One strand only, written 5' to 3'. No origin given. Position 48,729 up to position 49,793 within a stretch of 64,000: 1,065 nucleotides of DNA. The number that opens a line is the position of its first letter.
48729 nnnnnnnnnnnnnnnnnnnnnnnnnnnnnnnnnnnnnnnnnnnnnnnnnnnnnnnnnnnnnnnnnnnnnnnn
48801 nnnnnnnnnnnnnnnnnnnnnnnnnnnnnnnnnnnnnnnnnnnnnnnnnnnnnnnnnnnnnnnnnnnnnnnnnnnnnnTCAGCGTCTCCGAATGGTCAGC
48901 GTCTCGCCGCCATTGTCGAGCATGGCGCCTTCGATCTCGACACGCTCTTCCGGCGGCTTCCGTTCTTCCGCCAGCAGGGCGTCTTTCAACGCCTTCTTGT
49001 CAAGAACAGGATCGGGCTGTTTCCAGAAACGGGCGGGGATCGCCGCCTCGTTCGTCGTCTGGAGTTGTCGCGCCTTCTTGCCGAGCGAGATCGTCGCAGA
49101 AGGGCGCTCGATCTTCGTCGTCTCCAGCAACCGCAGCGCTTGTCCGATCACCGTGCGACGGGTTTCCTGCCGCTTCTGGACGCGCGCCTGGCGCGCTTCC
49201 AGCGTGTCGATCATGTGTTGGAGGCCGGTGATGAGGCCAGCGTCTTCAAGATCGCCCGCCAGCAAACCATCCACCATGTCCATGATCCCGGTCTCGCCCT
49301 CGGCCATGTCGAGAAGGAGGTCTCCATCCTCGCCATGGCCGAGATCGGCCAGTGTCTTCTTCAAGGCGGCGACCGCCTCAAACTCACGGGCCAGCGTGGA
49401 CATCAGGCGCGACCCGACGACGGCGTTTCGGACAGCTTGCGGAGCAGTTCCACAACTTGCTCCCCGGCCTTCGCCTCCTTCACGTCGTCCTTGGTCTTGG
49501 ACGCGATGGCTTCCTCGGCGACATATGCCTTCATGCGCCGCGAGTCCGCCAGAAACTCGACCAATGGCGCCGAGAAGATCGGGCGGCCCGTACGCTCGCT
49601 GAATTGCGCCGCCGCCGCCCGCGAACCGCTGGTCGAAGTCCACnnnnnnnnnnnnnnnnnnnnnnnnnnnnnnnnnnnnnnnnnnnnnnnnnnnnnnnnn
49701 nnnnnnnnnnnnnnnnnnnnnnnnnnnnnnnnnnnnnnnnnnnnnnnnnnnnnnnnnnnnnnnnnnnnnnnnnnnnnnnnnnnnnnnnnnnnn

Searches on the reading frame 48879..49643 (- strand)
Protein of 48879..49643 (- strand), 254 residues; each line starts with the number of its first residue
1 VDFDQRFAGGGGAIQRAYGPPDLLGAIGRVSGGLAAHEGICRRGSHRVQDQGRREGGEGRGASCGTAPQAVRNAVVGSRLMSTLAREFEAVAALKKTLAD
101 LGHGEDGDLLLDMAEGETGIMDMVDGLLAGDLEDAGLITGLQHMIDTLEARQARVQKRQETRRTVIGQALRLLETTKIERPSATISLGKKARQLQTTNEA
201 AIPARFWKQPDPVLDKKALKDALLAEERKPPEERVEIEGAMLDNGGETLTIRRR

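Call 54: search_protein_families(library=pfam, proteins=[window:48879-49643:-], max_evalue=0.001)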
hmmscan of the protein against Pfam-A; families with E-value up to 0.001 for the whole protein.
window:48879-49643:- (254 aa): 1 family
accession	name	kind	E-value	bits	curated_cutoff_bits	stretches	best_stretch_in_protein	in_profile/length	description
PF05565.16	Sipho_Gp157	-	3.5e-11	43.8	28.6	1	140-251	58-161/162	Siphovirus Gp157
